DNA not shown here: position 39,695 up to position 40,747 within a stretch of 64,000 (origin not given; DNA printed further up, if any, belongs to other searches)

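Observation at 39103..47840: Methyltransferase-rich glycan cluster with a Wzx flippase but no polymerase, ligase or priming phosphoglycosyltransferase: candidate pathway for a heavily O-methylated oligosaccharide or glycolipid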

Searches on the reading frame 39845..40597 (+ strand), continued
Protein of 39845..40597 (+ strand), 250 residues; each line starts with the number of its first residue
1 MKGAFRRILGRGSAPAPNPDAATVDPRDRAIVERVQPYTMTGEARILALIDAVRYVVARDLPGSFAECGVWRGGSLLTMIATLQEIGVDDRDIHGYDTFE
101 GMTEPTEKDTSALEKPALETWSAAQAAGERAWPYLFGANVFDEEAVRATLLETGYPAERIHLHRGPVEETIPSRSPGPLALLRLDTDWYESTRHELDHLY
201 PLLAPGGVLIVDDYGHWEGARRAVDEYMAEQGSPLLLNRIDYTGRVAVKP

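Call 24: search_solved_structures(query=window:39845-40597:+, max_evalue=0.001)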
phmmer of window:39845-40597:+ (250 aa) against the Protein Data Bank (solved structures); distinct sequences matched with E-value up to 0.001: 9.
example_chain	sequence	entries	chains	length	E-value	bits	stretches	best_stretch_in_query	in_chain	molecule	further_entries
4cdz_A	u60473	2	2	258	2.6e-26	95.6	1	37-244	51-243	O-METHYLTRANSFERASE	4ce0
5i10_A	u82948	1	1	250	9e-26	93.8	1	37-243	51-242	Probable O-methyltransferase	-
2wk1_A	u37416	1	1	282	2.9e-21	79.1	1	37-230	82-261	NOVP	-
4x7v_A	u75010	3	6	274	3.6e-17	65.7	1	37-235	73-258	Mycinamicin III 3''-O-methyltransferase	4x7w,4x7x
4x7u_A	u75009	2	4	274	5.4e-17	65.1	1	37-235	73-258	Mycinamicin III 3''-O-methyltransferase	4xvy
4xvz_A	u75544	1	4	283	6.1e-17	64.9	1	37-235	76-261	Mycinamicin III 3''-O-methyltransferase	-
4x7y_B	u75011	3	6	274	2e-16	63.2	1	38-235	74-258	Mycinamicin III 3''-O-methyltransferase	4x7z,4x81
4gf5_A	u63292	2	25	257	5.1e-06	29.1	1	49-236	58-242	CalS11 | TDP-rhamnose 3'-O-methyltransferase (CalS11)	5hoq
3tos_A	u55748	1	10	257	5.1e-06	29.1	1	49-236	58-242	CalS11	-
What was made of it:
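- Closest known: Natural-product sugar O-methylation sets: TylF, MycF, NovP. Different: Identity to the solved enzymes is low, at best about 95 bits (call 24).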

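Call 32: find_encoding_contigs(protein=P0022, flank=10000, max_places=1)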
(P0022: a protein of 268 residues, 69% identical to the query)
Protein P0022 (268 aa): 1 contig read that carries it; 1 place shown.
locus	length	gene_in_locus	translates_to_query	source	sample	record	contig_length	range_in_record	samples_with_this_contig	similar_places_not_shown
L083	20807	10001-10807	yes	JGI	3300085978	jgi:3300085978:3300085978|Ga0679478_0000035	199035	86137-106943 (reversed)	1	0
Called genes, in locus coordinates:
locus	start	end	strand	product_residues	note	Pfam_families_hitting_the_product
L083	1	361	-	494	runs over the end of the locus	PF00070:Pyr_redox (faint), PF00743:FMO-like, PF01266:DAO (weak), PF07992:Pyr_redox_2, PF13434:Lys_Orn_oxgnase (faint), PF13450:NAD_binding_8, PF13738:Pyr_redox_3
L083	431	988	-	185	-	-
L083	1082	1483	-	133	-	-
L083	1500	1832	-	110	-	-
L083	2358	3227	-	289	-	-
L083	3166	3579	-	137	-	-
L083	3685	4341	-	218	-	-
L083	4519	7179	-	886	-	PF17957:Big_7 (faint), PF19077:Big_13 (faint), PF13750:Big_3_3 (faint)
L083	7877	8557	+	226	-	PF00378:ECH_1, PF16113:ECH_2 (weak)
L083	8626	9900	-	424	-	PF19458:DUF5995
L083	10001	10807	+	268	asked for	PF05711:TylF, PF13578:Methyltransf_24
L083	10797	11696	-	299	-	PF01501:Glyco_transf_8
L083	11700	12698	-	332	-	-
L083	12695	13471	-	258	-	PF05050:Methyltransf_21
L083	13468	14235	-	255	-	PF13489:Methyltransf_23, PF08241:Methyltransf_11, PF08242:Methyltransf_12, PF13649:Methyltransf_25 (weak), PF13847:Methyltransf_31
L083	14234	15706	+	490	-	PF00561:Abhydrolase_1, PF07819:PGAP1 (faint), PF12146:Hydrolase_4, PF12697:Abhydrolase_6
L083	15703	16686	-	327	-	PF08240:ADH_N, PF00107:ADH_zinc_N, PF13602:ADH_zinc_N_2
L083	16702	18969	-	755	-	PF04734:Ceramidase_alk, PF17048:Ceramidse_alk_C (weak)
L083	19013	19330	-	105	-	-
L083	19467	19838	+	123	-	PF00903:Glyoxalase, PF18029:Glyoxalase_6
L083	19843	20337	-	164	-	PF00484:Pro_CA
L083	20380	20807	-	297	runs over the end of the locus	PF02089:Palm_thioest (weak), PF12697:Abhydrolase_6 (weak)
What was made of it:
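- In L083 the GT8 + 4-MT cassette stands alone, with no Wzx or other GT within 10 kb (call 32). The stand-alone cassette in L083 has no exporter nearby (call 32).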

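Call 33: find_encoding_contigs(protein=P0047, flank=10000, max_places=1)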
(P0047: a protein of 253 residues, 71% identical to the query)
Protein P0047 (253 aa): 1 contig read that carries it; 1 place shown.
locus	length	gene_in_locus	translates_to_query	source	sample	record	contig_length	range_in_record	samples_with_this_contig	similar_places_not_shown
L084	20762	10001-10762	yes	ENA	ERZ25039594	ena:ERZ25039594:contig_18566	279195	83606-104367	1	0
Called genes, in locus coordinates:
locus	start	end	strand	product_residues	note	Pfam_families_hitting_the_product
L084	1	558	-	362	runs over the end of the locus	-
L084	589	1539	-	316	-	PF20030:bpMoxR, PF00158:Sigma54_activat (weak), PF00004:AAA (weak), PF07726:AAA_3, PF07728:AAA_5, PF17863:AAA_lid_2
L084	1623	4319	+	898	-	PF00176:SNF2-rel_dom, PF00271:Helicase_C (weak)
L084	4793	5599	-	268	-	PF00218:IGPS, PF01729:QRPTase_C (faint)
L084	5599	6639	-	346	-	PF02885:Glycos_trans_3N, PF00591:Glycos_transf_3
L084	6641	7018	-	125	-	PF00117:GATase, PF07722:Peptidase_C26 (weak)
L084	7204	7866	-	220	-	PF00425:Chorismate_bind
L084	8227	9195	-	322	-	-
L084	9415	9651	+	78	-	PF00534:Glycos_transf_1, PF13692:Glyco_trans_1_4, PF20706:GT4-conflict (weak)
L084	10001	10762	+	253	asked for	PF05711:TylF, PF13578:Methyltransf_24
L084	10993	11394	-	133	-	PF01501:Glyco_transf_8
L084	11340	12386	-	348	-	-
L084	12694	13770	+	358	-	PF01757:Acyl_transf_3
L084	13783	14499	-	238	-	PF00291:PALP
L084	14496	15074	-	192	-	PF05050:Methyltransf_21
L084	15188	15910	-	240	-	PF13489:Methyltransf_23, PF08241:Methyltransf_11, PF08242:Methyltransf_12 (weak), PF13649:Methyltransf_25 (weak), PF13847:Methyltransf_31 (weak)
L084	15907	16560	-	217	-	-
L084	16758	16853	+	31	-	-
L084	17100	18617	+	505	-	PF01943:Polysacc_synt, PF13440:Polysacc_synt_3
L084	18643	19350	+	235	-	PF13489:Methyltransf_23 (weak), PF13649:Methyltransf_25 (faint)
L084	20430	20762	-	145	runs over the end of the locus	-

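Call 34: find_encoding_contigs(protein=P0043, flank=10000, max_places=1)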
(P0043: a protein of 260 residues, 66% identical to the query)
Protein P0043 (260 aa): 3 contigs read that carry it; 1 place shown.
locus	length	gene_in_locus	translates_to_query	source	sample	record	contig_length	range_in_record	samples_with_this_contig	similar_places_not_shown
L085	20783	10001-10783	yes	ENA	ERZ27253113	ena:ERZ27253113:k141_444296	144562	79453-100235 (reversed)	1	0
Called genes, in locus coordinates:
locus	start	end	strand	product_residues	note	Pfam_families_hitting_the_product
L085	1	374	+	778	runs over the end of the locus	PF01757:Acyl_transf_3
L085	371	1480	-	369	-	PF02985:HEAT (faint), PF03130:HEAT_PBS (faint), PF13513:HEAT_EZ (faint), PF13646:HEAT_2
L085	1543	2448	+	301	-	PF00535:Glycos_transf_2, PF10111:Glyco_tranf_2_2 (weak), PF13641:Glyco_tranf_2_3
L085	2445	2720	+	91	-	-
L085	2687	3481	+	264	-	-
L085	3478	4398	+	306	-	PF04101:Glyco_tran_28_C (weak)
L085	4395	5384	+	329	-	PF13489:Methyltransf_23, PF13847:Methyltransf_31, PF08241:Methyltransf_11, PF08242:Methyltransf_12, PF13649:Methyltransf_25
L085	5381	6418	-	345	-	PF00535:Glycos_transf_2, PF13641:Glyco_tranf_2_3, PF13632:Glyco_trans_2_3 (faint)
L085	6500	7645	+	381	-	PF01266:DAO (weak), PF13450:NAD_binding_8, PF03275:GLF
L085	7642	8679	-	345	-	PF00535:Glycos_transf_2, PF10111:Glyco_tranf_2_2 (weak), PF13641:Glyco_tranf_2_3, PF13632:Glyco_trans_2_3 (faint)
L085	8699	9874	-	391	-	-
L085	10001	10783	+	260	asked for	PF05711:TylF, PF13578:Methyltransf_24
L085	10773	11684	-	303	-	PF01501:Glyco_transf_8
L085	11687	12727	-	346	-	-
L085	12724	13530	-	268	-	PF05050:Methyltransf_21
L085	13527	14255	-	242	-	PF13489:Methyltransf_23, PF08241:Methyltransf_11, PF08242:Methyltransf_12, PF13649:Methyltransf_25 (weak), PF13847:Methyltransf_31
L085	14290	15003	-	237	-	PF13489:Methyltransf_23, PF01209:Ubie_methyltran (weak), PF13847:Methyltransf_31, PF08241:Methyltransf_11, PF08242:Methyltransf_12, PF13649:Methyltransf_25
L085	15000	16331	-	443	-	PF13439:Glyco_transf_4 (weak), PF13579:Glyco_trans_4_4, PF20706:GT4-conflict (faint), PF13692:Glyco_trans_1_4, PF00534:Glycos_transf_1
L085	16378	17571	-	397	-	PF13439:Glyco_transf_4, PF13579:Glyco_trans_4_4, PF20706:GT4-conflict, PF00534:Glycos_transf_1, PF13692:Glyco_trans_1_4, PF13524:Glyco_trans_1_2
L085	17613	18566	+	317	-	PF00535:Glycos_transf_2, PF10111:Glyco_tranf_2_2 (faint), PF13641:Glyco_tranf_2_3, PF13632:Glyco_trans_2_3 (weak)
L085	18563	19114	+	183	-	PF13439:Glyco_transf_4, PF13579:Glyco_trans_4_4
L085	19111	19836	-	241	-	PF13489:Methyltransf_23, PF13649:Methyltransf_25 (faint)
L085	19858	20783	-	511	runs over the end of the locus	PF13440:Polysacc_synt_3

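Call 35: find_encoding_contigs(protein=P0001, flank=10000, max_places=2)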
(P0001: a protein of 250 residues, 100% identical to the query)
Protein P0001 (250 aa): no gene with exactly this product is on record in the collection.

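Call 36: list_cluster_members(proteins=[P0001])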
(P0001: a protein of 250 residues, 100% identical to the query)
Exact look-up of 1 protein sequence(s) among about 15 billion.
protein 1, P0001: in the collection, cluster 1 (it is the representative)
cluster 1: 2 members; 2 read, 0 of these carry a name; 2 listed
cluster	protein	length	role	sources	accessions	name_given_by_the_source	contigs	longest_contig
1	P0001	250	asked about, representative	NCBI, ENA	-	-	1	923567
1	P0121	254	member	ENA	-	-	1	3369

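Call 41: search_protein_families(library=pfam, proteins=[L005:3-1451:-, L005:1411-2316:-, L005:5692-6681:-, L005:7464-8774:-, L009:15539-17647:+, L013:550-1590:-, L009:45-1196:-, L009:3450-4727:+, L009:8576-9832:-, L009:11612-12682:-], max_evalue=0.001)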
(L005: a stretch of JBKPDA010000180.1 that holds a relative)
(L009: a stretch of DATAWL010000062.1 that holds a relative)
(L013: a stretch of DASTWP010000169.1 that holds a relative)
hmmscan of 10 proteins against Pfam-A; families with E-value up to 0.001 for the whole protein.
L005:3-1451:- (483 aa): 4 families
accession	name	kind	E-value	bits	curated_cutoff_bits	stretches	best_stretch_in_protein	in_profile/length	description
PF00009.33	GTP_EFTU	-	4.7e-45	153.9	26.5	1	39-221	5-176/188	Elongation factor Tu GTP binding domain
PF22594.2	GTP-eEF1A_C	-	8.5e-25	87.5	27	1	346-444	2-100/101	GTP-eEF1A C-terminal domain-like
PF01926.29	MMR_HSR1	-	1.7e-06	28.5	21.9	1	94-158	25-95/113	50S ribosome-binding GTPase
PF03144.31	GTP_EFTU_D2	-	5.3e-05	24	30.3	1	274-334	6-73/73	Elongation factor Tu domain 2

L005:1411-2316:- (302 aa): 1 family
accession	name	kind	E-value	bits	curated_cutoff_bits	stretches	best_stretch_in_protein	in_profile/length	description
PF01507.26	PAPS_reduct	-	8.2e-46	156.6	22.5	1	30-255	2-174/175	Phosphoadenosine phosphosulfate reductase domain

L005:5692-6681:- (330 aa): 5 families
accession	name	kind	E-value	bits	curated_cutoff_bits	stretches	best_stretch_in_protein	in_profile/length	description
PF00535.33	Glycos_transf_2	-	1.1e-27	97.4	23.3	1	16-125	1-115/168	Glycosyl transferase family 2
PF13641.12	Glyco_tranf_2_3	-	6.1e-20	72.6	27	1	15-228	3-226/230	Glycosyltransferase like family 2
PF10111.15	Glyco_tranf_2_2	-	3.6e-11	43.5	27.3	1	41-109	27-100/276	Glycosyltransferase like family 2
PF13632.12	Glyco_trans_2_3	-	2.3e-07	31.3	27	1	151-276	74-176/198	Glycosyl transferase family group 2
PF13506.12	Glyco_transf_21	-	0.00039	20.4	21.7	0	153-216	106-158/174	Glycosyl transferase family 21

L005:7464-8774:- (437 aa): 1 family
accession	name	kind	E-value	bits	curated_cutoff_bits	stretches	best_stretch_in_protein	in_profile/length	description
PF06772.16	LtrA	-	3.6e-101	339.4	31.9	1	70-427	3-355/356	Bacterial low temperature requirement A protein (LtrA)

L009:15539-17647:+ (703 aa): 1 family
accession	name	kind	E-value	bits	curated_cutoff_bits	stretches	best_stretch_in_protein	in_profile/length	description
PF02397.22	Bac_transf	-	7e-63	211.8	27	1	511-698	1-178/179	Bacterial sugar transferase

L013:550-1590:- (347 aa): 5 families
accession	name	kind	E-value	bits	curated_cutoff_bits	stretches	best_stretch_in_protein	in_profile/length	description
PF13692.12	Glyco_trans_1_4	-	5.3e-24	85.5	27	1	186-315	4-142/142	Glycosyl transferases group 1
PF00534.26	Glycos_transf_1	-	2.8e-23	82.8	26.4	1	182-320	14-163/172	Glycosyl transferases group 1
PF13439.12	Glyco_transf_4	-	2.8e-08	34.4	28.5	1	96-162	97-166/170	Glycosyltransferase Family 4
PF13524.12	Glyco_trans_1_2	-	2.9e-07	31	25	1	228-327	27-126/144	Glycosyl transferase-like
PF20706.3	GT4-conflict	-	1.1e-06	28.3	26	1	249-282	279-312/385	Family 4 Glycosyltransferase in conflict systems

L009:45-1196:- (384 aa): 1 family
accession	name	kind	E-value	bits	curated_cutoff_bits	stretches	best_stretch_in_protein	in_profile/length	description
PF13692.12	Glyco_trans_1_4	-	1.4e-11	45.3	27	1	200-330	4-140/142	Glycosyl transferases group 1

L009:3450-4727:+ (426 aa): 6 families
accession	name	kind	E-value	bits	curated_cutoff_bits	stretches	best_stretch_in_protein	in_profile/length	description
PF13692.12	Glyco_trans_1_4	-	4.6e-28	98.7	27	1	239-378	3-142/142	Glycosyl transferases group 1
PF00534.26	Glycos_transf_1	-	2.3e-27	96.1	26.4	1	239-387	17-167/172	Glycosyl transferases group 1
PF20706.3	GT4-conflict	-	2.4e-13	50.3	26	1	202-354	160-323/385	Family 4 Glycosyltransferase in conflict systems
PF13439.12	Glyco_transf_4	-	9.4e-11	42.5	28.5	1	38-224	5-167/170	Glycosyltransferase Family 4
PF13524.12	Glyco_trans_1_2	-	6.6e-09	36.3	25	1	256-399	6-136/144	Glycosyl transferase-like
PF13579.12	Glyco_trans_4_4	-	1.6e-07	32.3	29.7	1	35-174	1-125/158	Glycosyl transferase 4-like domain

L009:8576-9832:- (419 aa): 1 family
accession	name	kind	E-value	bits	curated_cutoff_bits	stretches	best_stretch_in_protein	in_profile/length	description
PF01757.29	Acyl_transf_3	-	2.6e-20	73.2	31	1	36-386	4-318/326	Acyltransferase domain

L009:11612-12682:- (357 aa): 0 families

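Call 46: search_solved_structures(query=window:39845-40597:+, max_evalue=1e-15, show_alignments=4)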
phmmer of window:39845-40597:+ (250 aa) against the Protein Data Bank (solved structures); distinct sequences matched with E-value up to 1e-15: 7.
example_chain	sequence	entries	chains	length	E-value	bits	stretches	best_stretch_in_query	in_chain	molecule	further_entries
4cdz_A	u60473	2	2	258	2.6e-26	95.6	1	37-244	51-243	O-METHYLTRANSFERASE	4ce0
5i10_A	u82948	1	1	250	9e-26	93.8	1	37-243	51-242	Probable O-methyltransferase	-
2wk1_A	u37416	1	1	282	2.9e-21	79.1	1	37-230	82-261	NOVP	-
4x7v_A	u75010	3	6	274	3.6e-17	65.7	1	37-235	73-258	Mycinamicin III 3''-O-methyltransferase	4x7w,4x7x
4x7u_A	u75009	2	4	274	5.4e-17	65.1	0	37-235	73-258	Mycinamicin III 3''-O-methyltransferase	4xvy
4xvz_A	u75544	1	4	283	6.1e-17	64.9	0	37-235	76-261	Mycinamicin III 3''-O-methyltransferase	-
4x7y_B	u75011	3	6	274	2e-16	63.2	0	38-235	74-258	Mycinamicin III 3''-O-methyltransferase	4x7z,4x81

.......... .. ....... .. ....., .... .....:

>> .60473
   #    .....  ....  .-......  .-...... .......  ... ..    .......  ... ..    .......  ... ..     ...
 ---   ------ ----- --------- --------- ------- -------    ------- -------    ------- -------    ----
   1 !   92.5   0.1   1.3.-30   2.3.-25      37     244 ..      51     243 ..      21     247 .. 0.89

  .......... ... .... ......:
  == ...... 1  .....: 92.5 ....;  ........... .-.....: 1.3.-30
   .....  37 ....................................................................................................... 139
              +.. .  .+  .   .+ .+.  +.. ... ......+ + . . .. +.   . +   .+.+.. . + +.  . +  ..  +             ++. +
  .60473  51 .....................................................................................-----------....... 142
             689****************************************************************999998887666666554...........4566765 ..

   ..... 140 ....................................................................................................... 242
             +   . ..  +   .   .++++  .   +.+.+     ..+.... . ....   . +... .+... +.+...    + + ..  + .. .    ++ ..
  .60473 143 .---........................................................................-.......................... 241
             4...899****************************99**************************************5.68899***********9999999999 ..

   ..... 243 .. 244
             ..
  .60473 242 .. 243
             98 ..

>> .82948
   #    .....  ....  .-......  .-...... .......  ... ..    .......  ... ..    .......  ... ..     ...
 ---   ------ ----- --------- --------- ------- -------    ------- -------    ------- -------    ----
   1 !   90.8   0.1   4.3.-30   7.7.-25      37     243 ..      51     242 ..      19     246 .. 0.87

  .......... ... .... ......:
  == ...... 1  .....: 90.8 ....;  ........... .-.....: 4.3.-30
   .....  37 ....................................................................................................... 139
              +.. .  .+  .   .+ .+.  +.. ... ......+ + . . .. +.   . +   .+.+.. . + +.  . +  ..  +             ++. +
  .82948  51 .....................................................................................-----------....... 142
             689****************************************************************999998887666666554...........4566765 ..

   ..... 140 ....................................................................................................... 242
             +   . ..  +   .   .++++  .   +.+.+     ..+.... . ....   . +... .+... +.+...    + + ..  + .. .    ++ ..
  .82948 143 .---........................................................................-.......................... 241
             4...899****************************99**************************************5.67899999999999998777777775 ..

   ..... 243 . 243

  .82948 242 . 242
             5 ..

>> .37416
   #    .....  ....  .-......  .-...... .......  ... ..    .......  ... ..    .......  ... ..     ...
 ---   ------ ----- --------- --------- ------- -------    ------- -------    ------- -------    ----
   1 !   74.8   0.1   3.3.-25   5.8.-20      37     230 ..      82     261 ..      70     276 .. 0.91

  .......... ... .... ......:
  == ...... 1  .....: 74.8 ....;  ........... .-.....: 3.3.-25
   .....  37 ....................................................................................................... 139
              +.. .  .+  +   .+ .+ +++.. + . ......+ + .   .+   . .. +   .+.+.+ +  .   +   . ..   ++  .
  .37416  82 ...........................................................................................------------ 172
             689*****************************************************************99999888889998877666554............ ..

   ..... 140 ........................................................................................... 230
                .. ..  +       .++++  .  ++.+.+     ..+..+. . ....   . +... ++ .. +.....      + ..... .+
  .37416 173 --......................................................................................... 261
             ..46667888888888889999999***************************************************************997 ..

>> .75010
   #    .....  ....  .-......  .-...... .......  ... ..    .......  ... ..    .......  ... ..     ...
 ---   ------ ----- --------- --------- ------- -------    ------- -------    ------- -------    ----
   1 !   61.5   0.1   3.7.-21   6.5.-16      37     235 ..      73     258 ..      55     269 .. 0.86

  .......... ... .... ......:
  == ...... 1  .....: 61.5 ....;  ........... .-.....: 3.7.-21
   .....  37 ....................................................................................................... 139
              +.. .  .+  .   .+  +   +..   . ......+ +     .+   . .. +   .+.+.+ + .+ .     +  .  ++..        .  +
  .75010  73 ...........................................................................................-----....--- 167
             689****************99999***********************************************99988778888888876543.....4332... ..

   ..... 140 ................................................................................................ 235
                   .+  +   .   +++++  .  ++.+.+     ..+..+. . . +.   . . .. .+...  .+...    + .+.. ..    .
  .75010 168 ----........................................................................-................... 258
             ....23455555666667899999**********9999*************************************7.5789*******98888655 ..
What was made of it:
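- On TylF/MycF/NovP sugar O-methyltransferases (PF05711): D185, D187, D212 and D213 align with the same motifs in 4cdz, 2wk1 and 4x7v (call 46).
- Closest known: Natural-product sugar O-methylation sets: TylF, MycF, NovP. Same: The TylF-family fold and Asp motifs are conserved (call 46).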

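Call 47: search_solved_structures(query=L009:11612-12682:-, max_evalue=1)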
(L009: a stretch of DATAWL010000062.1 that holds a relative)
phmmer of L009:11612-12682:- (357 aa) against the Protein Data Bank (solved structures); distinct sequences matched with E-value up to 1: 3.
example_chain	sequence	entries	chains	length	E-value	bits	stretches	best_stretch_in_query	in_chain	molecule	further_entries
3vpb_A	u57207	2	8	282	0.31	13.3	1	54-150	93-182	Putative acetylornithine deacetylase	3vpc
9fq7_4E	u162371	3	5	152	0.64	12.3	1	221-254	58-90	Merozoite surface protein, putative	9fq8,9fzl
5xg5_A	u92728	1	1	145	0.75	12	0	190-215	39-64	MITSUBA-1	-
